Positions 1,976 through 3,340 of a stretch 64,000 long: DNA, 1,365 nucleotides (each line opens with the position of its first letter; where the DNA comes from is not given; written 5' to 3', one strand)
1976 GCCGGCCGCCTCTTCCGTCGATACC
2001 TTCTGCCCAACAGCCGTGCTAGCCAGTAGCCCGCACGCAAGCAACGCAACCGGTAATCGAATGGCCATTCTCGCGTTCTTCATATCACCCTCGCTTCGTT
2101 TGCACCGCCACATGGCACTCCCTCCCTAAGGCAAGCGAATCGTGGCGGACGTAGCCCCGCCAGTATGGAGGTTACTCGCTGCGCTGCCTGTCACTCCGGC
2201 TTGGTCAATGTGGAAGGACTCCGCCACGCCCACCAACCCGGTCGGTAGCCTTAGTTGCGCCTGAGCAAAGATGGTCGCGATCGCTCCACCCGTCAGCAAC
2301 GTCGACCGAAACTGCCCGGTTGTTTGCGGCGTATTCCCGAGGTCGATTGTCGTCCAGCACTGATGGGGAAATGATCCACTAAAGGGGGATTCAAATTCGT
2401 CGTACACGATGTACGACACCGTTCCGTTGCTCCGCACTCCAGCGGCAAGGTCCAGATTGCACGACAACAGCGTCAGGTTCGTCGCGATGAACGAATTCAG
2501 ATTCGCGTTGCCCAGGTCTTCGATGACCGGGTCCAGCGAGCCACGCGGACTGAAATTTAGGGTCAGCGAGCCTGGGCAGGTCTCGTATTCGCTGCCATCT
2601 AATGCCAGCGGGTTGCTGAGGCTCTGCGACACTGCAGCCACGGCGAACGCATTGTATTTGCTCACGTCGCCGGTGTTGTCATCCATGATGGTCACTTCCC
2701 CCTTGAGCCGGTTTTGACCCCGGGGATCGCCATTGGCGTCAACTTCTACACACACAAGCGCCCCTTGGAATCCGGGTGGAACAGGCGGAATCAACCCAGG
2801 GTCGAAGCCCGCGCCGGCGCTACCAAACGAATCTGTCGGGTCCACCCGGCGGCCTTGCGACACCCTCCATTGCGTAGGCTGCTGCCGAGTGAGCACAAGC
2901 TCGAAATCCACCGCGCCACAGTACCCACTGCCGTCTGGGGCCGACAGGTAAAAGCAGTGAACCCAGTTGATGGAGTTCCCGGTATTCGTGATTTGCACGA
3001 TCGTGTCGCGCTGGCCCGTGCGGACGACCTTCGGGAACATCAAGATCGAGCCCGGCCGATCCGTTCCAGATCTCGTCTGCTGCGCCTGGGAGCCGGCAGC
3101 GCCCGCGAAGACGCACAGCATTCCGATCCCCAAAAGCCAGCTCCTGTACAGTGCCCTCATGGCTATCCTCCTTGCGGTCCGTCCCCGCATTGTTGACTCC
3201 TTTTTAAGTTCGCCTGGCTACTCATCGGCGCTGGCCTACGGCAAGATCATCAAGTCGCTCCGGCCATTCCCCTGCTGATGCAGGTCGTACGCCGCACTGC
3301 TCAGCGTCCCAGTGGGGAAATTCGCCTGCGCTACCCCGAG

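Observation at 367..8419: Operon of an 824-aa dockerin/TP-linker secreted protein, four tandem paralogs of an unrecognised secreted family, and an orphan receiver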

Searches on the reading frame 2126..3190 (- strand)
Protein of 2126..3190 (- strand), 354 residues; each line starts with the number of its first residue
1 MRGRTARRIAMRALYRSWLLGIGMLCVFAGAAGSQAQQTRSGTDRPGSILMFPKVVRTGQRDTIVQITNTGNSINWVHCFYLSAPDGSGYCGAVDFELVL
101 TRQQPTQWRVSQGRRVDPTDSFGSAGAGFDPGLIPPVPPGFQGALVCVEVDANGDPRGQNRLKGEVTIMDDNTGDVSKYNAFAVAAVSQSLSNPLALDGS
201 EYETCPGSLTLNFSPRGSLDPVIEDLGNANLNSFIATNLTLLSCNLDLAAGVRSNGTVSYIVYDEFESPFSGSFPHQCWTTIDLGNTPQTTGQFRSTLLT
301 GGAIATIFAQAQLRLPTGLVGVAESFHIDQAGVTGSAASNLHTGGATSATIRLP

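Call 3: search_protein_families(library=pfam, proteins=[window:2126-3190:-], max_evalue=1)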
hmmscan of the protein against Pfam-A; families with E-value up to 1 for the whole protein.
window:2126-3190:- (354 aa): 0 families

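Call 4: search_protein_families(library=ncbifam, proteins=[window:2126-3190:-], max_evalue=1)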
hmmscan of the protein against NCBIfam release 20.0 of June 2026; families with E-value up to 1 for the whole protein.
window:2126-3190:- (354 aa): 0 families

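Call 19: search_solved_structures(query=A2, max_evalue=10)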
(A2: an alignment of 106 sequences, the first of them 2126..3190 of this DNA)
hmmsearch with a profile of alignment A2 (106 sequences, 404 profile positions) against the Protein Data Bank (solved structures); distinct sequences matched with E-value up to 10: 0.

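Call 22: predict_structure(alignment_id=A2)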
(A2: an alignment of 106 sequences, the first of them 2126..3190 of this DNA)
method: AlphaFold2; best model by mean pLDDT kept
length: 354 residues; sequences in the alignment: 106
mean_pLDDT: 83.9   pTM: 0.83
mean pLDDT of the five models: 83.9, 83.7, 82.1, 81.6, 81.6
residues with pLDDT >= 90: 206; 70-90: 73; 50-70: 56; < 50: 19
segments of 3 or more residues with pLDDT < 50: 1-5, 7-9, 287-295
pLDDT, mean of each block of 10 residues (from residue 1): 45 54 58 59 96 96 98 95 80 93 96 82 60 92 97 93 98 97 94 88 95 83 72 89 93 88 85 92 66 50 71 95 94 94 96 91
secondary structure, 60 per line:
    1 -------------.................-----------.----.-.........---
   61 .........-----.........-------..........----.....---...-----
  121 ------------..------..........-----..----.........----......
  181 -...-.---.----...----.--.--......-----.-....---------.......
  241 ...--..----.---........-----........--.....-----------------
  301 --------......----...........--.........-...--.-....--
elements in order: H14-30 E49-57 E61-69 E75-83 E91-100 E105-109 E113-115 E141-150 E162-170 E175-180 E182-184 E195-197 E208-213 H221-224 E234-243 E256-263 E269-276 E279-283 E309-314 E319-329 E332-340 E342-344 E349-352

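Call 30: find_related_loci(query=A2, collection=genome_contigs, flank=10000)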
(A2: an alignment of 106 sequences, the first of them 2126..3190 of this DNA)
Query A2 (354 aa) in genome_contigs; peptide patterns used: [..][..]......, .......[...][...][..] (x = any residue, [..] = any of these).
351 stretches matched a pattern; 228 encode a relative of the query (tblastn E <= 1e-3); the best 80 are kept; 79 distinct loci.
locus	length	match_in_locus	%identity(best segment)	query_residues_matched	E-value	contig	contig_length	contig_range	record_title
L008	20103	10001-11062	79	1-354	0e+0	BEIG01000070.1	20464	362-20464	Bacterium HR30 DNA, contig: NODE_786_70, isolate: HRbin30, whole genome shotgun sequence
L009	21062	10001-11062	78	1-354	0e+0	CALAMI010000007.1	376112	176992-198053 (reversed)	MAG: Candidatus Binatia bacterium isolate R1_Bin_MAXBIN__076_sub_1 genome assembly, contig: c_000001358078, whole genome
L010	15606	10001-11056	69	5-354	1e-157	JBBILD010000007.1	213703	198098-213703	MAG: Myxococcales bacterium isolate SLS170214_bin_200 NODE_22_length_213703_cov_2.99657, whole genome shotgun sequence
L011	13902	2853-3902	53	5-354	5e-108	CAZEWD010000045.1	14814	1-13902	MAG TPA_asm: uncultured Candidatus Binatia bacterium isolate SRP263991_co5_163 genome assembly, contig: NODE_7887_length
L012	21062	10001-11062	45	11-342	3e-83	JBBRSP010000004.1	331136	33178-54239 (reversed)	MAG: Candidatus Binatia bacterium isolate La2_metabat2.097 La2_metabat2.097_K_2497670L331136_cov_23.1371, whole genome s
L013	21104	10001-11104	42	4-354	1e-76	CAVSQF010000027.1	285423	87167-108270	MAG: uncultured delta proteobacterium isolate MFD01476.bin.1.163 genome assembly, contig: contig_27952, whole genome sho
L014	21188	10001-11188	39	7-353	1e-72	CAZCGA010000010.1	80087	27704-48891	MAG TPA_asm: uncultured Candidatus Binatia bacterium isolate SRP119689_co1_8 genome assembly, contig: NODE_300_length_80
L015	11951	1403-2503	40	7-349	1e-70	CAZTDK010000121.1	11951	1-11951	MAG TPA_asm: uncultured Candidatus Binatia bacterium isolate binchicken_co54_374 genome assembly, contig: NODE_9660_leng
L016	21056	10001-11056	40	11-350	1e-70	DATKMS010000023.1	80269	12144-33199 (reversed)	MAG TPA_asm: Candidatus Margulisiibacteriota bacterium isolate SMAG_U14717 k141_1162526, whole genome shotgun sequence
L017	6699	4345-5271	43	28-350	2e-67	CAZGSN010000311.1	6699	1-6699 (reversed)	MAG TPA_asm: uncultured Candidatus Binatia bacterium isolate binchicken_co200_33 genome assembly, contig: k141_753572, w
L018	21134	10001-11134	40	24-354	3e-67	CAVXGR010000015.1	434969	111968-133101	MAG: uncultured delta proteobacterium isolate MFD02416.bin.1.411 genome assembly, contig: contig_49196, whole genome sho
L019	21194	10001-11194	39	8-354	3e-65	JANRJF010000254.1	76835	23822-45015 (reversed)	MAG: Deltaproteobacteria bacterium isolate bins.329 k141_650917, whole genome shotgun sequence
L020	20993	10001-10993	42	17-345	2e-64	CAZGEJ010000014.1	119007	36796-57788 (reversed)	MAG TPA_asm: uncultured Candidatus Binatia bacterium isolate binchicken_co319_203 genome assembly, contig: NODE_212_leng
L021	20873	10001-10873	45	20-286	3e-64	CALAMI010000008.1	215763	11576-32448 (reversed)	MAG: Candidatus Binatia bacterium isolate R1_Bin_MAXBIN__076_sub_1 genome assembly, contig: c_000000149942, whole genome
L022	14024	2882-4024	40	3-345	5e-64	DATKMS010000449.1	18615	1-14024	MAG TPA_asm: Candidatus Margulisiibacteriota bacterium isolate SMAG_U14717 k141_2655298, whole genome shotgun sequence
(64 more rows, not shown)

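Call 46: fold_search(model_id=the predicted structure, library=pdb)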
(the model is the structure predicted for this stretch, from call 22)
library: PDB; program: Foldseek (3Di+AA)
matches with E <= 10: 1470; with E <= 0.001: 28
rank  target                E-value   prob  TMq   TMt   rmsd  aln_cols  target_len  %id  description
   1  1nc7_A                3.2e-05  1.00  0.26  0.74   5.4       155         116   11  Crystal Structure of Thermotoga maritima 1070 (released 2003-07-01)
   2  6kzb_A                3.2e-05  0.85  0.13  0.08  19.3       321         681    8  Transglutaminase2 complexed with calcium (released 2020-12-09)
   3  1nc7_D                4.0e-05  1.00  0.26  0.73   5.2       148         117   11  Crystal Structure of Thermotoga maritima 1070 (released 2003-07-01)
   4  6kzb_B                4.0e-05  0.87  0.13  0.08  18.7       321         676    7  Transglutaminase2 complexed with calcium (released 2020-12-09)
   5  1nc7_B                4.4e-05  1.00  0.26  0.75   5.1       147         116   11  Crystal Structure of Thermotoga maritima 1070 (released 2003-07-01)
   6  4kty_B                4.7e-05  0.89  0.14  0.08  21.1       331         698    9  Fibrin-stabilizing factor with a bound ligand (released 2013-12-04)
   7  6kzb_C                7.2e-05  0.82  0.14  0.09  18.2       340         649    8  Transglutaminase2 complexed with calcium (released 2020-12-09)
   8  4kty_A                8.4e-05  0.84  0.15  0.08  20.5       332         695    8  Fibrin-stabilizing factor with a bound ligand (released 2013-12-04)
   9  6a8p_C                9.9e-05  0.72  0.13  0.07  19.2       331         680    9  Transglutaminase 2 mutant G224V in complex with GTP (released 2018-09-26)
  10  4pyg_A                1.0e-04  0.80  0.14  0.08  19.3       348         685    9  Transglutaminase2 complexed with GTP (released 2015-02-11)
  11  5mhn_B                1.0e-04  0.80  0.14  0.08  21.6       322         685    7  FXIIIa in complex with the inhibitor ZED2360 (released 2017-12-20)
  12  6a8p_A                1.0e-04  0.77  0.13  0.08  19.2       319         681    9  Transglutaminase 2 mutant G224V in complex with GTP (released 2018-09-26)
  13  5mhl_B                1.2e-04  0.80  0.14  0.08  20.9       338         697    9  FXIIIa in complex with the inhibitor Mi0621 (released 2017-12-20)
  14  6a8p_B                1.2e-04  0.69  0.12  0.07  19.3       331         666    8  Transglutaminase 2 mutant G224V in complex with GTP (released 2018-09-26)
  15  1kv3_A                2.3e-04  0.69  0.14  0.08  19.6       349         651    8  HUMAN TISSUE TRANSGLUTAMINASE IN GDP BOUND FORM (released 2002-03-13)
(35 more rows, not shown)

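Call 57: search_protein_families(library=pfam, alignment_id=A2, max_evalue=1)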
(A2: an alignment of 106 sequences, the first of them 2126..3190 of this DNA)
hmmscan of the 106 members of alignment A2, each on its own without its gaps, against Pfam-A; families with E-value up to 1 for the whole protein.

A. member 1, window:2126-3190:- (354 aa): 0 families

B. families by the number of members that match (of 106 scanned): 26 families (the first 25 are shown)
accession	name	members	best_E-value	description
PF23416.1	DUF7107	7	0.012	Domain of unknown function (DUF7107)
PF01666.22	DX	7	0.046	DX module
PF02977.21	CarbpepA_inh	4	0.0015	Carboxypeptidase A inhibitor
PF01683.23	EB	4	0.0073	EB module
PF21481.3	DIKK1-2-4_C-subdom1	2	0.03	Dickkopf-related protein 1/2/4, C-terminal subdomain 1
PF00971.23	EIAV_GP90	1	0.00089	EIAV coat protein, gp90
PF04812.18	HNF-1B_C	1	0.0056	Hepatocyte nuclear factor 1 (HNF-1), beta isoform C terminus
PF23721.1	DUF7162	1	0.0071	Family of unknown function (DUF7162)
PF21916.1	mtd_2nd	1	0.0096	Mtd second domain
PF14356.11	DUF4403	1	0.018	Domain of unknown function (DUF4403)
PF19738.4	DUF6227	1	0.047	Family of unknown function (DUF6227)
PF18193.7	Fibrillin_U_N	1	0.075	Fibrillin 1 unique N-terminal domain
PF15486.11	DUF4644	1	0.093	Domain of unknown function (DUF4644)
PF24804.1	DUF7705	1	0.11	Domain of unknown function (DUF7705)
PF22660.2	RS_preATP-grasp-like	1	0.11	Ribonucleotide synthetase preATP-grasp domain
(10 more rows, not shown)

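Call 65: search_protein_representatives(alignment_id=A2)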
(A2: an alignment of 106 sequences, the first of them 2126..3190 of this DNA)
Query: 106 sequences, 404 profile positions. Proteins with E-value up to 0.001 (for the whole library): 1848; up to 1e-10: 1317; up to 1e-30: 620. The best 150 are listed.
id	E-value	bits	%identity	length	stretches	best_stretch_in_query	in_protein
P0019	1.5e-150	517.8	-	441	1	4-398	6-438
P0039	2.8e-147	507.1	-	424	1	12-396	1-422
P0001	9.3e-147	505.3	-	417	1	12-397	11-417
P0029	1.4e-145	501.5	-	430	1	12-402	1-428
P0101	8.2e-142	489.1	-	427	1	12-401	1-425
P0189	7.7e-141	485.9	-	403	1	23-397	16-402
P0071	2.1e-139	481.1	-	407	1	22-398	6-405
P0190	1.7e-138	478.1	-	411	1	13-397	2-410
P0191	1.4e-134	465.2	-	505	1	16-400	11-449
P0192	3.8e-133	460.5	-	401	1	20-398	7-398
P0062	1.2e-131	455.6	-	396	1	12-397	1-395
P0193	2.3e-130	451.4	-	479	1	5-388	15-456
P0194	2.9e-130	451.0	-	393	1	12-397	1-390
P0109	5.6e-130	450.1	-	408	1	22-399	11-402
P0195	8.6e-130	449.5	-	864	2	25-400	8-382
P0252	2.1e-104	365.8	-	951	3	42-395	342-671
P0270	1.8e-97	343.0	-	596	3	43-399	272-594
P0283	2.8e-92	325.9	-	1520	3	43-397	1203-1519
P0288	5.5e-89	315.1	-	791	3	47-399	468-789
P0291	9.9e-88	311.0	-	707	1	24-398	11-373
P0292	2.3e-87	309.8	-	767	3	42-397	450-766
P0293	1.7e-86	306.9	-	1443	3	36-399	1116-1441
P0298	1.0e-85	304.3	-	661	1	18-397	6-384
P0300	2.3e-85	303.2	-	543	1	23-399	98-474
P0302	7.9e-85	301.4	-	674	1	27-398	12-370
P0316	5.0e-81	288.9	-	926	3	38-398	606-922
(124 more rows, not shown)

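Call 66: search_protein_families(library=pfam, proteins=[P0283, P0293, P0252, P0316, P0288, P0292, P0270, P0291, P0298, P0302], max_evalue=0.01)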
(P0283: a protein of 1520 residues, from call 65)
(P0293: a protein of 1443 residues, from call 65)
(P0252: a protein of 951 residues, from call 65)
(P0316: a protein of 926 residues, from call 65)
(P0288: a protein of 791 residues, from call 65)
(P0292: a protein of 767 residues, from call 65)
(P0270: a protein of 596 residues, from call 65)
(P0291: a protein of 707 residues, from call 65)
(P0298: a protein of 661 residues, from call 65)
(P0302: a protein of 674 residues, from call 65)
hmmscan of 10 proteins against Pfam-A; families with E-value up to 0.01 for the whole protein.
P0283 (1520 aa): 9 families
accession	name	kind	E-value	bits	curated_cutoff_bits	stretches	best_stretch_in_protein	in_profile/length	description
PF10282.15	Lactonase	-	6.7e-12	45.7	21.7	1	679-869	97-319/344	Lactonase, 7-bladed beta-propeller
PF13620.12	CarboxypepD_reg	-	1.4e-11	45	32.3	1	331-405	2-77/82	Carboxypeptidase regulatory-like domain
PF25174.1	Beta-prop_THOC3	-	2.5e-11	43.6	305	0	774-832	69-126/272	THOC3 beta-propeller domain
PF21783.3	YNCE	-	9.4e-09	35.5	27.1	1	677-978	37-331/339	YNCE-like beta-propeller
PF02239.22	Cytochrom_D1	-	3.8e-07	29.4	25.5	0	768-839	284-361/368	Cytochrome D1 heme domain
PF08450.18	SGL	-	1.7e-05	25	26.3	0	688-739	113-163/246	SMP-30/Gluconolactonase/LRE-like region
PF13715.12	CarbopepD_reg_2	-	2.9e-05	24.5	32.2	1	331-402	1-69/88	CarboxypepD_reg-like domain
PF17802.7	SpaA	-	0.0031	18.1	23.1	0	340-386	12-61/91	Prealbumin-like fold domain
PF01731.26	Arylesterase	-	0.0063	17.1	21.3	0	687-737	31-81/86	Arylesterase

P0293 (1443 aa): 6 families
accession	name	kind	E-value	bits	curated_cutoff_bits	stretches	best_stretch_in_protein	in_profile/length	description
PF24684.1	Vgb_lyase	-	1.2e-100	336.6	50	3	675-821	55-200/290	Virginiamycin B lyase family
PF08450.18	SGL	-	7.8e-11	42.5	26.3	0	721-770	188-236/246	SMP-30/Gluconolactonase/LRE-like region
PF07494.17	Reg_prop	-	2e-05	24.7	20.4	0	721-733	9-21/24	Two component regulator propeller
PF13449.12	Phytase-like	-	2.1e-05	25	27.6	0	721-759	72-110/284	Esterase-like activity of phytase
PF25021.1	TEN_NHL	-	0.00012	21.7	27.1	0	676-708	32-62/357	Teneurin NHL domain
PF01436.27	NHL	-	0.0036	17.7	20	0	273-296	5-27/28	NHL repeat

P0252 (951 aa): 1 family
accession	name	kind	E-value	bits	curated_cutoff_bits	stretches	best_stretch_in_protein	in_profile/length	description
PF00036.39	EF-hand_1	-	0.002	18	25.4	0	711-730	8-27/29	EF hand domain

P0316 (926 aa): 0 families

P0288 (791 aa): 0 families

P0292 (767 aa): 0 families

P0270 (596 aa): 0 families

P0291 (707 aa): 5 families
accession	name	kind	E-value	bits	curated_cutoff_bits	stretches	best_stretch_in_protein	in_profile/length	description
PF13948.11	DUF4215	-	7.3e-06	26.6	27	1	376-404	20-47/47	Domain of unknown function (DUF4215)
PF00036.39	EF-hand_1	-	1.5e-05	24.7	25.4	0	680-697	9-26/29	EF hand domain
PF13202.12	EF-hand_5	-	0.00094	19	25.9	0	679-694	7-22/25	EF hand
PF00526.23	Dicty_CTDC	-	0.0011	19.2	27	1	413-434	2-23/24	Dictyostelium (slime mold) repeat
PF13405.12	EF-hand_6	-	0.0022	18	25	0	680-697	9-26/30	EF-hand domain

P0298 (661 aa): 0 families

P0302 (674 aa): 2 families
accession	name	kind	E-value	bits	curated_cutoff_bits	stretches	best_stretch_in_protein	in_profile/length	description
PF00526.23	Dicty_CTDC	-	5.5e-06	26.5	27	1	410-432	2-24/24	Dictyostelium (slime mold) repeat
PF13948.11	DUF4215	-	0.0055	17.4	27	1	373-401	20-47/47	Domain of unknown function (DUF4215)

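Call 69: find_encoding_contigs(protein=P0298, flank=8000, max_places=2)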
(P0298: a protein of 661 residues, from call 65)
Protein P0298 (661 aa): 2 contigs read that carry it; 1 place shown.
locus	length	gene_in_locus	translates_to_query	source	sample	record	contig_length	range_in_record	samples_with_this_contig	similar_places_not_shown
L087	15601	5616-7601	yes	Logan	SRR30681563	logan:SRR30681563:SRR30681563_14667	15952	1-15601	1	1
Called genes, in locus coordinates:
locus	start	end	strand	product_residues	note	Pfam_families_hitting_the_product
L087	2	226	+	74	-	?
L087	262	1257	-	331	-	PF02685:Glucokinase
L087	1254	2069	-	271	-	PF01182:Glucosamine_iso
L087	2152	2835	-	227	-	PF06026:Rib_5-P_isom_A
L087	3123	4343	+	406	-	PF00291:PALP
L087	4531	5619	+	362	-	-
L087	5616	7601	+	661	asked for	-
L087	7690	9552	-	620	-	PF00135:COesterase, PF20434:BD-FAE (faint), PF07859:Abhydrolase_3 (weak), PF00135:COesterase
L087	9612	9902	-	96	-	PF01381:HTH_3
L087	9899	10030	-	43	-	-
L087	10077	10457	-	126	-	PF01850:PIN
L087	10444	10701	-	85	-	PF04014:MazE_antitoxin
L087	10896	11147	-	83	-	-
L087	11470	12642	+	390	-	PF00155:Aminotran_1_2, PF01041:DegT_DnrJ_EryC1 (weak)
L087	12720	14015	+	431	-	PF04185:Phosphoesterase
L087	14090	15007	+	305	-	-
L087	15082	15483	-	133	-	-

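Call 70: find_encoding_contigs(protein=P0252, flank=8000, max_places=2)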
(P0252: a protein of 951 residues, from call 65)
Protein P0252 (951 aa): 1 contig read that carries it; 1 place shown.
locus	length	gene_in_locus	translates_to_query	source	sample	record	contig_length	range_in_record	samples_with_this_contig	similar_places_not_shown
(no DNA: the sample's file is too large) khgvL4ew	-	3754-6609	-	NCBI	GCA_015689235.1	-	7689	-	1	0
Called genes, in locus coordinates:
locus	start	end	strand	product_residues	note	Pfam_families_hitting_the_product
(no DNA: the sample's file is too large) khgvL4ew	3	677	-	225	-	?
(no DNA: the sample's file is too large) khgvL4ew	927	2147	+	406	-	PF02771:Acyl-CoA_dh_N, PF02770:Acyl-CoA_dh_M, PF00441:Acyl-CoA_dh_1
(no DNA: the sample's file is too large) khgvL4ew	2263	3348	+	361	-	PF02771:Acyl-CoA_dh_N, PF02770:Acyl-CoA_dh_M (weak), PF00441:Acyl-CoA_dh_1, PF08028:Acyl-CoA_dh_2 (weak)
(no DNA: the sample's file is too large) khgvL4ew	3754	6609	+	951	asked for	-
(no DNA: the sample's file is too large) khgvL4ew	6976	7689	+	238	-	?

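Call 76: search_protein_families(library=padloc, proteins=[window:2126-3190:-], max_evalue=0.01)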
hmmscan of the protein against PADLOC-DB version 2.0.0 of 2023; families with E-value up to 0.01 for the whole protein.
window:2126-3190:- (354 aa): 0 families
